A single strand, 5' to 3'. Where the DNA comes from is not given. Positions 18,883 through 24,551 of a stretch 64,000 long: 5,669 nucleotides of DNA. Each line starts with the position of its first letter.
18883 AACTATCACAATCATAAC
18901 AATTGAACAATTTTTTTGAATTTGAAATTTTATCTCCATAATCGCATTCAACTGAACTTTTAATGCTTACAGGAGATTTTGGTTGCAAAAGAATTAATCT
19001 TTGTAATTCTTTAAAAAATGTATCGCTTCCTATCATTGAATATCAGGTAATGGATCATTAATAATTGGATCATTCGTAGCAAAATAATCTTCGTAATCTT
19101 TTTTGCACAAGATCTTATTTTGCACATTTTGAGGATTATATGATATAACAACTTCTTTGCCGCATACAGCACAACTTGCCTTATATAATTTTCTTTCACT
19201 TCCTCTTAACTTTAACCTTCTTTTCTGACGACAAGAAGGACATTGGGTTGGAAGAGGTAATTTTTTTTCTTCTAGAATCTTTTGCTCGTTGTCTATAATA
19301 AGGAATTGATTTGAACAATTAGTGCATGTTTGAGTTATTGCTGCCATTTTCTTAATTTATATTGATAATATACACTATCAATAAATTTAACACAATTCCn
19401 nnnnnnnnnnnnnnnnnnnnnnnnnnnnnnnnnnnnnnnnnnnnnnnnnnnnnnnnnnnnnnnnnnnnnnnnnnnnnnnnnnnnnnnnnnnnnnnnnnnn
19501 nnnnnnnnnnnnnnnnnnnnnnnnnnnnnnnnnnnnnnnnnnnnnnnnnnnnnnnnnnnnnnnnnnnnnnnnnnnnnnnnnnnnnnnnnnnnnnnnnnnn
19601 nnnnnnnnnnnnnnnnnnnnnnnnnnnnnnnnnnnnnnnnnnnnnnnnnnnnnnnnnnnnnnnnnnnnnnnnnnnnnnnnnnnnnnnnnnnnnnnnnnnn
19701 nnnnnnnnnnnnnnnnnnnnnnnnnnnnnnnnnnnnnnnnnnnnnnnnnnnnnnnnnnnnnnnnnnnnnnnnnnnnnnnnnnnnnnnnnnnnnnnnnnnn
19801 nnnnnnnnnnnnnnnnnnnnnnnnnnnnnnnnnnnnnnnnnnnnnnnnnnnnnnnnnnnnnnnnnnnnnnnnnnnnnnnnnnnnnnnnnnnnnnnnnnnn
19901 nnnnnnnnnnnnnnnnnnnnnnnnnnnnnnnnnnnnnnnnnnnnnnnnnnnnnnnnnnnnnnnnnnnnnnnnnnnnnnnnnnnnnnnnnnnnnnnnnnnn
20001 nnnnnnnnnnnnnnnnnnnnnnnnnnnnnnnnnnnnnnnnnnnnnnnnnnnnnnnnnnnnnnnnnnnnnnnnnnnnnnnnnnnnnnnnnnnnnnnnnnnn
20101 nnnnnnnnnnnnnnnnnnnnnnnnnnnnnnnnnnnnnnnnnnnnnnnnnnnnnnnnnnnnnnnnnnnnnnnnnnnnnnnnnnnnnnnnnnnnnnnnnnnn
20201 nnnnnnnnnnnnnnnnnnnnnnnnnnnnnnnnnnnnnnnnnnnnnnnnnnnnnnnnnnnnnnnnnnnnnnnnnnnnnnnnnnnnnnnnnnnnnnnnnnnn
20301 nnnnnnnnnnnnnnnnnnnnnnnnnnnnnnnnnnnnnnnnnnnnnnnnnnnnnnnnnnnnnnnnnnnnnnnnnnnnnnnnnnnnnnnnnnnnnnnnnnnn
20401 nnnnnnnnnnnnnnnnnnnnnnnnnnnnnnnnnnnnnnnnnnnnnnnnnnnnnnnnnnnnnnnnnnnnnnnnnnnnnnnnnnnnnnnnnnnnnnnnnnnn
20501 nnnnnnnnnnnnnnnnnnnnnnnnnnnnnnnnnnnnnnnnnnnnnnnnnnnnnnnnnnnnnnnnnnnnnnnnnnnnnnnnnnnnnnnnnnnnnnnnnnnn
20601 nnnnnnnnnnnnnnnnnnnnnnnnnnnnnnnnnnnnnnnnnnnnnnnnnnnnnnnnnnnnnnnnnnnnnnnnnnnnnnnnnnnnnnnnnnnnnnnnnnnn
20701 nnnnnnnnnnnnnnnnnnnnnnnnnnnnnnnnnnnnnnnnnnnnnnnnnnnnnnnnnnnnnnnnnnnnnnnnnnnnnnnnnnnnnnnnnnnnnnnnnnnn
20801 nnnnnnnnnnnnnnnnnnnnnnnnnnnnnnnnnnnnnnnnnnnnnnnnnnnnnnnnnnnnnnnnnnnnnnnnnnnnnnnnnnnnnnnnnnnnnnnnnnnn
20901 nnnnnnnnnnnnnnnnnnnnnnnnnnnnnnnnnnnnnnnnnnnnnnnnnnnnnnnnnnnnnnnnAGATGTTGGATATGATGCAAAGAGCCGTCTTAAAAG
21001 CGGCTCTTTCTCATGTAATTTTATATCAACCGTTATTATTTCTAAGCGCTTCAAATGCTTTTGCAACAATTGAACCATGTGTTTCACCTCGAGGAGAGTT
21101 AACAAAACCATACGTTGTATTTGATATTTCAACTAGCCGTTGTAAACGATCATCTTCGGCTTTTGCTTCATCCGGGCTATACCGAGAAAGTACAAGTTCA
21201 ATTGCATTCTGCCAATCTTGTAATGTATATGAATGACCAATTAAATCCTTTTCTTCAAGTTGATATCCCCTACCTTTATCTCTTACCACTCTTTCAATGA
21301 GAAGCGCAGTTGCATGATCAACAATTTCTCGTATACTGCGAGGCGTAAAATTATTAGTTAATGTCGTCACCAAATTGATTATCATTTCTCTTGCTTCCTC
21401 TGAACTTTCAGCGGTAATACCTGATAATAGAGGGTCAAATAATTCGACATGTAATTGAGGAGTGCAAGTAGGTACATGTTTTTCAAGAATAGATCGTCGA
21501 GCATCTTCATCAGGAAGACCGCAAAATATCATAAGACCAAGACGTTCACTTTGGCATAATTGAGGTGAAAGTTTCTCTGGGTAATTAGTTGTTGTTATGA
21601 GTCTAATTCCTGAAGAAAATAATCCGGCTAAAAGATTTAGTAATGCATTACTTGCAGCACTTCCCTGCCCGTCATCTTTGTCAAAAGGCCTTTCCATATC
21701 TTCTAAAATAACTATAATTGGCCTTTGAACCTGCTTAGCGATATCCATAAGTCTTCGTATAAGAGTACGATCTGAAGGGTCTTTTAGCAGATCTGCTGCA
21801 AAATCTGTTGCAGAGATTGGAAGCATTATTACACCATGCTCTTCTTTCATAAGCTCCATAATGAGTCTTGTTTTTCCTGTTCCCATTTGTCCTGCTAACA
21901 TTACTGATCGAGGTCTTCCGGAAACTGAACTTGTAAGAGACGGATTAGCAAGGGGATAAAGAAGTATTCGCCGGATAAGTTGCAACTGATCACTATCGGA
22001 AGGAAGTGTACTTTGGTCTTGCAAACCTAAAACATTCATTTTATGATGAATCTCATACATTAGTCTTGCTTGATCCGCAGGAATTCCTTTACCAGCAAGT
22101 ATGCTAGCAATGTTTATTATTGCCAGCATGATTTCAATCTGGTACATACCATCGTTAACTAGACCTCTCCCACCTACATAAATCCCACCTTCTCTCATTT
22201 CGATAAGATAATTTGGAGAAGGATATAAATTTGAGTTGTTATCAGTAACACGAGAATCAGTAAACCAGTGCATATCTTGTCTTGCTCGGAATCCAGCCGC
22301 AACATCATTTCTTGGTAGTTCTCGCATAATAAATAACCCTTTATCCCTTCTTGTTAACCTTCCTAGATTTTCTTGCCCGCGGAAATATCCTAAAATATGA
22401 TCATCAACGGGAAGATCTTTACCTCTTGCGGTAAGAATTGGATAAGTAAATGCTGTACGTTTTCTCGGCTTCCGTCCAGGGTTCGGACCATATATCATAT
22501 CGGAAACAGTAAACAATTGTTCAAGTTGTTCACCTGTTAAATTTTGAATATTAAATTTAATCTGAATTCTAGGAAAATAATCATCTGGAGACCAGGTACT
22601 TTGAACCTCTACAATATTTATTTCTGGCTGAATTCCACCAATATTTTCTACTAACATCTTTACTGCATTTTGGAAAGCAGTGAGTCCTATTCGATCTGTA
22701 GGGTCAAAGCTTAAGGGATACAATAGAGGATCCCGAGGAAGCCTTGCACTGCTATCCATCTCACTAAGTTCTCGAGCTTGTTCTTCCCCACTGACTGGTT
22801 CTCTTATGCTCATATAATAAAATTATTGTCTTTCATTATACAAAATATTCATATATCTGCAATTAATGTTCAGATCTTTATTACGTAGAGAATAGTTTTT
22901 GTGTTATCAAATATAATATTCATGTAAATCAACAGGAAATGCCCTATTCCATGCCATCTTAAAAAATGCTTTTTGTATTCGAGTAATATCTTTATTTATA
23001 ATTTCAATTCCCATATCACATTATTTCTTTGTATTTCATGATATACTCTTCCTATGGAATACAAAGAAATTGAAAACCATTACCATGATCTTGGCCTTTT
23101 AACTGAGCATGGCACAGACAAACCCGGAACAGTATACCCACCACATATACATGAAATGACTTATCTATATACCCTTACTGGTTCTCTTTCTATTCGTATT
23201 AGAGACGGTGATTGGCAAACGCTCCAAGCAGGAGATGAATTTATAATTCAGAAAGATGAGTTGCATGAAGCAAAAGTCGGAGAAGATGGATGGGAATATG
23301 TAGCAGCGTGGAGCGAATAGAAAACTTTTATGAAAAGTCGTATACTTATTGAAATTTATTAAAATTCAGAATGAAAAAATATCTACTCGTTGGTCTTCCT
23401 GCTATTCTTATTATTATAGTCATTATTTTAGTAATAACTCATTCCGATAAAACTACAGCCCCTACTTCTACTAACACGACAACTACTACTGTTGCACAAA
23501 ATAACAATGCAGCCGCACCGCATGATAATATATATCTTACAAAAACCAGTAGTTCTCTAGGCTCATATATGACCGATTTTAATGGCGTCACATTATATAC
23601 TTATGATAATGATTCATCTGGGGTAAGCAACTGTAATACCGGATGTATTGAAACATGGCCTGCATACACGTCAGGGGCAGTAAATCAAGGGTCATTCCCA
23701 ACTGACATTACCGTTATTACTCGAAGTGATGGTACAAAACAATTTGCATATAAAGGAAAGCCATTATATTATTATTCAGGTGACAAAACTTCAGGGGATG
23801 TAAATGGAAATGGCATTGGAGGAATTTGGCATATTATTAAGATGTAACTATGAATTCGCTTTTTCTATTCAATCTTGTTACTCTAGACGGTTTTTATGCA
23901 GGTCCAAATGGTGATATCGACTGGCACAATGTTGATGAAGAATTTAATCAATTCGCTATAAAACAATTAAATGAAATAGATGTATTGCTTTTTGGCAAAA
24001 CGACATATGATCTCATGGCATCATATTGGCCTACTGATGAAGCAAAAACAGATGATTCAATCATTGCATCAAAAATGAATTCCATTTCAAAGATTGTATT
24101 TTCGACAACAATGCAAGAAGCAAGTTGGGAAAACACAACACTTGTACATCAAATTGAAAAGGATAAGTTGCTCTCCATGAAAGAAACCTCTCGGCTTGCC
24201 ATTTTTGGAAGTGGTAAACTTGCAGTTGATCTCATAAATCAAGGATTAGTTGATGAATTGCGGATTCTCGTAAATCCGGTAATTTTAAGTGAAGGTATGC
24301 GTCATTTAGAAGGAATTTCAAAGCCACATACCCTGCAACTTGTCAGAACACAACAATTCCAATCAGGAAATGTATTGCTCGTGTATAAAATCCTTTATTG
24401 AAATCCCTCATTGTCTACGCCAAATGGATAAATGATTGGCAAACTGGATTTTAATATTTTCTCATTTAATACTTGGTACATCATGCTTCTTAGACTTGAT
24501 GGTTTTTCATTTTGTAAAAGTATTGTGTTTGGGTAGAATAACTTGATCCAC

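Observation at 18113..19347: Two-gene operon: zinc-ribbon protein plus a 307-aa protein built of tandem '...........' repeats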

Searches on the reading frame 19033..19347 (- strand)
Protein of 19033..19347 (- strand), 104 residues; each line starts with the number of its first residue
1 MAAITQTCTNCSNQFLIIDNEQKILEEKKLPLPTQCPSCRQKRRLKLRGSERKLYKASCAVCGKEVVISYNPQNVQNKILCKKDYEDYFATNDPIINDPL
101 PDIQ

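Call 3: search_protein_families(library=pfam, proteins=[window:19033-19347:-], max_evalue=1)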
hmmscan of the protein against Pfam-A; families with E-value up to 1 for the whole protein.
window:19033-19347:- (104 aa): 22 families
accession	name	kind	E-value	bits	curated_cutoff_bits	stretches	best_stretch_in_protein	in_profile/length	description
PF13451.12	zf_Tbcl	-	2.3e-08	34.3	24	1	5-44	4-44/48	Probable treble clef domain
PF23477.1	zf_Tbcl_2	-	0.00022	21.3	27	1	52-82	1-30/37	Probable treble clef zinc finger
PF05129.18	Zn_ribbon_Elf1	-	0.0047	17.4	29.8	1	23-72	12-62/79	Transcription elongation factor Elf1 like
PF24460.1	DUF7575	-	0.034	14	28.5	0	57-66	4-13/28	Domain of unknown function (DUF7575)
PF18574.7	zf_C2HC_14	-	0.093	13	25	0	55-69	3-17/33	C2HC Zing finger domain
PF12760.12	Zn_ribbon_IS1595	-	0.1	13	25.4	1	34-64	19-45/46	Transposase zinc-ribbon domain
PF25420.1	zf-C2H2_ZN292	-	0.12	12.8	27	1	48-67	3-22/33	ZN292-like C2H2 zinc finger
PF01155.25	HypA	-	0.15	12.5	28.9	1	4-53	69-106/112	Hydrogenase/urease nickel incorporation, metallochaperone, hypA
PF14471.11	DUF4428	-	0.15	12.4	27.8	1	59-83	2-25/51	Domain of unknown function (DUF4428)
PF13717.11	Zn_ribbon_4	-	0.16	12.3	30.3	0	34-64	3-33/36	zinc-ribbon domain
PF03367.19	Zn_ribbon_ZPR1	-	0.24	11.3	23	0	32-45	5-18/56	ZPR1 zinc-finger domain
PF18912.6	DZR_2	-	0.27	11.5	27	0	32-66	6-31/56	Double zinc ribbon domain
PF19134.6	DUF5817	-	0.33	11.4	31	0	8-45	6-33/57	Domain of unknown function (DUF5817)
PF13453.11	Zn_ribbon_TFIIB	-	0.36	10.7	22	0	7-20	1-14/41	Transcription factor zinc-finger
PF05180.17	zf-DNL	-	0.43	11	27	1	7-27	30-49/64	DNL zinc finger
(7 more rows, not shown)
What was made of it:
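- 19033..19347 (-): Gene for the 104-aa zinc-finger protein (zf_Tbcl family). It is the first gene of the operon. PF23477 scores 21.3 bits, below its cut-off of 27, for residues 52-82 (call 3).
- On zf_Tbcl (Pfam PF13451), for the 104-aa protein: 34.3 bits against a cut-off of 24, residues 5-44 (call 3).
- Checked: Pfam zf_Tbcl PF13451 scores 34.3 bits against a cut-off of 24, so Pfam calls it a treble clef rather than a ribbon (call 3).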

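Call 4: search_protein_families(library=ncbifam, proteins=[window:19033-19347:-], max_evalue=1)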
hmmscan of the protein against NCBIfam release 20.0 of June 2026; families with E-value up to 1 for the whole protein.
window:19033-19347:- (104 aa): 5 families
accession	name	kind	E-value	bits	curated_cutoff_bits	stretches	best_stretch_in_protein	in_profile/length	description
NF047912.1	ECs_2282_CxxC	subfamily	0.0021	17.9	37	1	34-66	3-37/60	ECs_2282 family putative zinc-binding protein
TIGR04272.1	cxxc_cxxc_Mbark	domain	0.0042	16.8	36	1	52-82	1-30/37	CxxC-x17-CxxC domain-containing protein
NF001608.0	PRK00398.1-6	equivalog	0.035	13.9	84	1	20-49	8-37/46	DNA-directed RNA polymerase subunit P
TIGR01436.1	glu_cys_lig_pln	equivalog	0.11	10.9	463.15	1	19-77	283-341/446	glutamate--cysteine ligase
TIGR04104.1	cxxc_20_cxxc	subfamily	0.97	9.8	45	0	6-47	1-39/93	TIGR04104 family putative zinc finger protein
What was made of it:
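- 19096..19173 (-): Finger 2: C59-x2-C62 ... C81-x2-D84. The fourth ligand is Asp in this lineage and Cys in others. Sub-threshold PF23477 and TIGR04272 matches (calls 3, 4).
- On zf_Tbcl_2 (Pfam PF23477) / TIGR04272 CxxC-x17-CxxC, for the second finger: 21.3 bits against 27 and 16.8 bits against 36 (calls 3, 4).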

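Call 48: search_protein_families(library=padloc, proteins=[window:19033-19347:-], max_evalue=0.01)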
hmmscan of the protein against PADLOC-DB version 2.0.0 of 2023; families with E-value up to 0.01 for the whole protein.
window:19033-19347:- (104 aa): 1 family
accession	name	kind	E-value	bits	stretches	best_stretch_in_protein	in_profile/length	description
PDLC03864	LmuB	-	0.0039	13.8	1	33-70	363-398/657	-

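Call 49: search_protein_families(library=phrogs, proteins=[window:19033-19347:-], max_evalue=0.01)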
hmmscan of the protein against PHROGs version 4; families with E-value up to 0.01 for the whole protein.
window:19033-19347:- (104 aa): 2 families
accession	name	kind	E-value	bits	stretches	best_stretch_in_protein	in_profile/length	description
phrog_1271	-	DNA, RNA and nucleotide metabolism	0.0039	17.6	1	5-78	116-231/361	HNH endonuclease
phrog_2834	-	unknown function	0.009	16.9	1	46-72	39-65/78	-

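Call 63: find_homologous_proteins(query=window:19033-19347:-, max_evalue=0.001)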
Query window:19033-19347:- (104 aa): 10 proteins with E <= 0.001 among 14 candidates.
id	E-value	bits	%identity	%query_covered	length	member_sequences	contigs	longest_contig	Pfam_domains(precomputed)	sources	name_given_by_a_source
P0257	6.8e-64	230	100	100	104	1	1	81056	PF13451.13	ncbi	-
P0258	6.9e-41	156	66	99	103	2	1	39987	PF13451.13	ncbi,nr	ncbi:MAG: zinc-ribbon domain containing protein [bacterium]|nr:zinc-ribbon domain containing protein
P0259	3.5e-38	148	64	97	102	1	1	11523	PF13451.13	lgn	-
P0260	2.1e-36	142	63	99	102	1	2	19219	PF13451.13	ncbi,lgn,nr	ncbi:MAG: zinc-ribbon domain-containing protein [Actinobacteria bacterium]|nr:zinc-ribbon domain-con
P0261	2.5e-35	138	62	99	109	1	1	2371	PF13451.13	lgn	-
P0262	5.2e-35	137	61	97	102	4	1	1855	PF13451.13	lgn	-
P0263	8.4e-35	137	60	99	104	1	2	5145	PF13451.13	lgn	-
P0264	3.5e-34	135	56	98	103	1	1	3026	PF13451.13,PF23477.2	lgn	-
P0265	5.0e-32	128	54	98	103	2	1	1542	PF13451.13,PF23477.2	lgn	-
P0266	7.5e-4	37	56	41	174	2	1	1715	-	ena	-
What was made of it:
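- On zf_Tbcl_2 (Pfam PF23477) / TIGR04272 CxxC-x17-CxxC, for the second finger: Some orthologs do pass (P0264, P0265; call 63).
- Tried and rejected: The homolog search with the finger protein returned only close orthologs, so it gave no information on other domain architectures (call 63).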

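Call 65: search_solved_structures(query=window:19033-19347:-, max_evalue=10, show_alignments=2)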
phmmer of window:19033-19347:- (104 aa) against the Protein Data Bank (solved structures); distinct sequences matched with E-value up to 10: 1.
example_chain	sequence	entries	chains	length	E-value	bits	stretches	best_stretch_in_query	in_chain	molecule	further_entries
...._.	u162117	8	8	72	3.7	10.9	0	34-67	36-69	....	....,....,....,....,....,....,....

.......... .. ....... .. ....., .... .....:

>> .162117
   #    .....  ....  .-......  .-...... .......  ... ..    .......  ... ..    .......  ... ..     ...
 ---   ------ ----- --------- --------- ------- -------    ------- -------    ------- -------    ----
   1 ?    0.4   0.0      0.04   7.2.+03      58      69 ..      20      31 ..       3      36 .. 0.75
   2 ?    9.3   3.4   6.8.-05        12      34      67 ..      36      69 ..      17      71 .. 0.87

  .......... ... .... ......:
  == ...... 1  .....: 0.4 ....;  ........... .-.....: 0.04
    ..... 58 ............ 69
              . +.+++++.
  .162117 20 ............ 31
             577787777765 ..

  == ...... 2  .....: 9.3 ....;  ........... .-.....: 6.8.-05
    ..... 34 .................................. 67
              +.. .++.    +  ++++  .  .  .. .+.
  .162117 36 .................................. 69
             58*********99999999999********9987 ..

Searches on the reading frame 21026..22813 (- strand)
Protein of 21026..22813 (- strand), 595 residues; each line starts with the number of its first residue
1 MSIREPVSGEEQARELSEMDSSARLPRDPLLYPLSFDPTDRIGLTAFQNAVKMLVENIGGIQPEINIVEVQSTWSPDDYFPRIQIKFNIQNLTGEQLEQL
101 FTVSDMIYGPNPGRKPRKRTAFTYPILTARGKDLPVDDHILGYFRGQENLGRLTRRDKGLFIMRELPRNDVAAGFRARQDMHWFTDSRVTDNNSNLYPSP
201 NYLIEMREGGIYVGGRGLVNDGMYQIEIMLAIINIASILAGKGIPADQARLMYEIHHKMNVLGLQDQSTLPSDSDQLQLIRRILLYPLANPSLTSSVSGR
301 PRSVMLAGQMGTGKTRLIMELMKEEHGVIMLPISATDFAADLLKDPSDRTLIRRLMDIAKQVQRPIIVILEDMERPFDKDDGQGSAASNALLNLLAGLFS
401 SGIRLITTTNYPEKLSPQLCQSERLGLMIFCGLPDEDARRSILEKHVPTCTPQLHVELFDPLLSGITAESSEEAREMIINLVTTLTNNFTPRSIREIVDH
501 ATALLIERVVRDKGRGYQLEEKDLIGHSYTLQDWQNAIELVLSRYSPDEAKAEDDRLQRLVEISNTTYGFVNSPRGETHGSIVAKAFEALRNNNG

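Call 22: search_protein_families(library=pfam, proteins=[window:21026-22813:-], max_evalue=0.001)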
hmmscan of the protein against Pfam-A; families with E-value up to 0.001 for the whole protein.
window:21026-22813:- (595 aa): 2 families
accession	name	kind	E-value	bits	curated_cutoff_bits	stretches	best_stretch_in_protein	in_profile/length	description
PF00004.35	AAA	-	1.1e-12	49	21.2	1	304-431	1-129/131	ATPase family associated with various cellular activities (AAA)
PF13191.12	AAA_16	-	1.6e-08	35.7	32.6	1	296-398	19-123/167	AAA ATPase domain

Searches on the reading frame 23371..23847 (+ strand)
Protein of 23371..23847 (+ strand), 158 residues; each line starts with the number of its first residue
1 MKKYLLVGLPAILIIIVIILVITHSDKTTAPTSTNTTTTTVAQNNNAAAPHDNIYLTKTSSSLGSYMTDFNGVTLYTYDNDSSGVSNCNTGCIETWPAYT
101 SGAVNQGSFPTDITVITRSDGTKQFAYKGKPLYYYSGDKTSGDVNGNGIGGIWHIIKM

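Call 62: search_protein_families(library=pfam, proteins=[window:23371-23847:+], max_evalue=0.0001)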
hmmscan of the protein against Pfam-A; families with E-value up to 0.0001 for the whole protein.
window:23371-23847:+ (158 aa): 1 family
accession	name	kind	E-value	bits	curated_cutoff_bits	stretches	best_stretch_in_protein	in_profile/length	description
PF03640.20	Lipoprotein_15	-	9.8e-27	92.6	24.4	2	114-157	1-47/47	Secreted repeat of unknown function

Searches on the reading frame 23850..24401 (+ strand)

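Call 62: search_protein_families(library=pfam, proteins=[window:23850-24401:+], max_evalue=0.0001)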
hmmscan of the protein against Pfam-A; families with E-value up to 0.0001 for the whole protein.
window:23850-24401:+ (183 aa): 1 family
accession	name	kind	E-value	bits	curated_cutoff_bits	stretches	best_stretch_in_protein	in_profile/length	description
PF01872.23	RibD_C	-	4.9e-17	62.8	24.1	1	4-176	3-197/197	RibD C-terminal domain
